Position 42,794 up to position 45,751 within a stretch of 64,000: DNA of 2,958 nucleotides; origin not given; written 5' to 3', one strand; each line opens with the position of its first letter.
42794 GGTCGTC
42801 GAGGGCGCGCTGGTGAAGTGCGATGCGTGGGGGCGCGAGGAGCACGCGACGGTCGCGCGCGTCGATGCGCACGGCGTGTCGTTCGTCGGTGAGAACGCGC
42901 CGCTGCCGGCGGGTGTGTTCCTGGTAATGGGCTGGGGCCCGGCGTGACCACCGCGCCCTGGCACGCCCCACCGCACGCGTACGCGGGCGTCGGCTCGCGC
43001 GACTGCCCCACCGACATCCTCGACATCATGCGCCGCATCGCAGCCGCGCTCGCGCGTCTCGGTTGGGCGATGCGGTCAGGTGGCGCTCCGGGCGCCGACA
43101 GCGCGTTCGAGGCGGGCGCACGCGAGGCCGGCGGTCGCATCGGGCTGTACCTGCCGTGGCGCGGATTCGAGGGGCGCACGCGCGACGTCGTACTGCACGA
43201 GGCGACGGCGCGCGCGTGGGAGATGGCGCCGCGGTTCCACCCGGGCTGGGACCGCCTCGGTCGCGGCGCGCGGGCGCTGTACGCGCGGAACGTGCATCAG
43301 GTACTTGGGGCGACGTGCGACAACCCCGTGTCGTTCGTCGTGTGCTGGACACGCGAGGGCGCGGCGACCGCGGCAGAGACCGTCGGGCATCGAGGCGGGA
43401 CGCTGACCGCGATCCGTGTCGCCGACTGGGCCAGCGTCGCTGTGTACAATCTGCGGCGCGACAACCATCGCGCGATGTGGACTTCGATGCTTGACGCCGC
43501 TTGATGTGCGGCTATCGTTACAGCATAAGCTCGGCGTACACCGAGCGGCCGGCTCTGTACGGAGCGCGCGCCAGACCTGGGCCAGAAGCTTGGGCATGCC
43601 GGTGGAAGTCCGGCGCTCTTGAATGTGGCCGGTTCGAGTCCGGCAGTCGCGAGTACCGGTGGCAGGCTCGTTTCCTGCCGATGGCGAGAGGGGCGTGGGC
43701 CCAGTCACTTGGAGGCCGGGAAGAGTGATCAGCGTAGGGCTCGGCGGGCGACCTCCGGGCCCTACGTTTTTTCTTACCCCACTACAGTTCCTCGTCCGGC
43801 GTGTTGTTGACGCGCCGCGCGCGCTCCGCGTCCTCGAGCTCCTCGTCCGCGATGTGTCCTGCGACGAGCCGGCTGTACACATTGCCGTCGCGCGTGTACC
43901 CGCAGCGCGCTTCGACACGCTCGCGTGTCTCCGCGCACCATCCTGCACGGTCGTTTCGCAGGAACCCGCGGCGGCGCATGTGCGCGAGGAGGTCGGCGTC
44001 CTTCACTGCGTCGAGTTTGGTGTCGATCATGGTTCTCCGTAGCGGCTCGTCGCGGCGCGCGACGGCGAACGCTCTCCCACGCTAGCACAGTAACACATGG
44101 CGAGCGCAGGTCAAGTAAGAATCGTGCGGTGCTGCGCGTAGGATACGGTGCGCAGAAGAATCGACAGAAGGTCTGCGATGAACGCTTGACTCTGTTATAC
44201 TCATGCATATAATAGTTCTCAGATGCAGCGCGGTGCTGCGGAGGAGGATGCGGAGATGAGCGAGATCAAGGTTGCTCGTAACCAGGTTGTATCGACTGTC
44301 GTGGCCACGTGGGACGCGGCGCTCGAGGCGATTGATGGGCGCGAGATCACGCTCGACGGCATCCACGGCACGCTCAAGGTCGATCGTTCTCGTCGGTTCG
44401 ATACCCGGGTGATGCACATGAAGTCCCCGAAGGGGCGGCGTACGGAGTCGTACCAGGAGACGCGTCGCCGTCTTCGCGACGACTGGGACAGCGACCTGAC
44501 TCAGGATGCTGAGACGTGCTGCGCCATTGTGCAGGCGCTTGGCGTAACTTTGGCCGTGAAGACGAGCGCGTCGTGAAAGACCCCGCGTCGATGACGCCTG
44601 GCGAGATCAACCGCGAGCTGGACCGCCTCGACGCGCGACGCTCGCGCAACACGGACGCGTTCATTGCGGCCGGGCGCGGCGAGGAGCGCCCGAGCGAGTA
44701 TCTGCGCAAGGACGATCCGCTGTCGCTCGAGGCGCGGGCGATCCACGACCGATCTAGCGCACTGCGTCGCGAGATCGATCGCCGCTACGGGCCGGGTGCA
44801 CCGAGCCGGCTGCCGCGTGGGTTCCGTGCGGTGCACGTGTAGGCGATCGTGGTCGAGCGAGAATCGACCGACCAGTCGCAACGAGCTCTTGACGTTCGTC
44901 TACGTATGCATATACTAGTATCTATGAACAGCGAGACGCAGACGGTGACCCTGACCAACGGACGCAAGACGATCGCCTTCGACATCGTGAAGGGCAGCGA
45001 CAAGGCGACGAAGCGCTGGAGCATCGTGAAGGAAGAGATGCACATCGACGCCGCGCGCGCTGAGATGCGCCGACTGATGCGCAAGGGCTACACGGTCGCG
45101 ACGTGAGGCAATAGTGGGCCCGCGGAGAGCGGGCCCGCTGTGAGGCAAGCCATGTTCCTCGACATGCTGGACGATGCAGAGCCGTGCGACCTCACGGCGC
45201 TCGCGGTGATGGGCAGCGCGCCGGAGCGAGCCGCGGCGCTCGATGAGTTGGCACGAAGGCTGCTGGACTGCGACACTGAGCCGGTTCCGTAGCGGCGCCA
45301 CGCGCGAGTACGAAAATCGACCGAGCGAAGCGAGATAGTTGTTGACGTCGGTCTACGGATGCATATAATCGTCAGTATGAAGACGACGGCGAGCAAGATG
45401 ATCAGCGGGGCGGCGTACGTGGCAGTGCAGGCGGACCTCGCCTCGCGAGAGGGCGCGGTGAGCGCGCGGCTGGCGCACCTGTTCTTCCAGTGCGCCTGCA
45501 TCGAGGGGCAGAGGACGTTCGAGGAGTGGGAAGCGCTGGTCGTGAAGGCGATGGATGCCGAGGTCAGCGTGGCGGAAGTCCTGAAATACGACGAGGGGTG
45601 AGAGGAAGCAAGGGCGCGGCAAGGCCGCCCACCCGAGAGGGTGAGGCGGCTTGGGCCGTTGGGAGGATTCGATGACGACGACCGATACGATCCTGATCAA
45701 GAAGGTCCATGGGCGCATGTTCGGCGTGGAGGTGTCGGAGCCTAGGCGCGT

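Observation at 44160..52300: Promoter / leaderless-ORF / hairpin cassette array: a candidate gene-shuffling platform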

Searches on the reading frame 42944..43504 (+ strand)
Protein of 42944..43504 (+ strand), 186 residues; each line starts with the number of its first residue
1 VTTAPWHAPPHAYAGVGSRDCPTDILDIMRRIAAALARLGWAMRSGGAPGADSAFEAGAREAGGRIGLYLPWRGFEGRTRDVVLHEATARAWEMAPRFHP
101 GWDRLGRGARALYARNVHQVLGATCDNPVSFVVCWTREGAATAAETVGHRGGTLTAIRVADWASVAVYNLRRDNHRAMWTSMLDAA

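Call 43: search_protein_families(library=phrogs, max_evalue=0.001, proteins=[window:42944-43504:+])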
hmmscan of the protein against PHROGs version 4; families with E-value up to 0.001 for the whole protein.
window:42944-43504:+ (186 aa): 1 family
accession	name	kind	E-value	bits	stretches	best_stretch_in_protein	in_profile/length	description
phrog_768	-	DNA, RNA and nucleotide metabolism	2e-53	181.8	1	12-184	5-180/191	DprA-like DNA recombination-mediator protein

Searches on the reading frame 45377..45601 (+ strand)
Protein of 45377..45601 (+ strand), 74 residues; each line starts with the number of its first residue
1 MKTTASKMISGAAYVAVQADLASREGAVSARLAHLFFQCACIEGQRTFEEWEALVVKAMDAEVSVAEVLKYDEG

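Call 40: search_protein_families(library=pfam, max_evalue=0.01, proteins=[window:45377-45601:+])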
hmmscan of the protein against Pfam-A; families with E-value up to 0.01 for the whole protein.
window:45377-45601:+ (74 aa): 1 family
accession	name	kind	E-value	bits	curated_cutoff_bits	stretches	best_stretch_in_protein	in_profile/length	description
PF08671.16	SinI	-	0.0052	17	31.4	1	49-71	3-25/28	Anti-repressor SinI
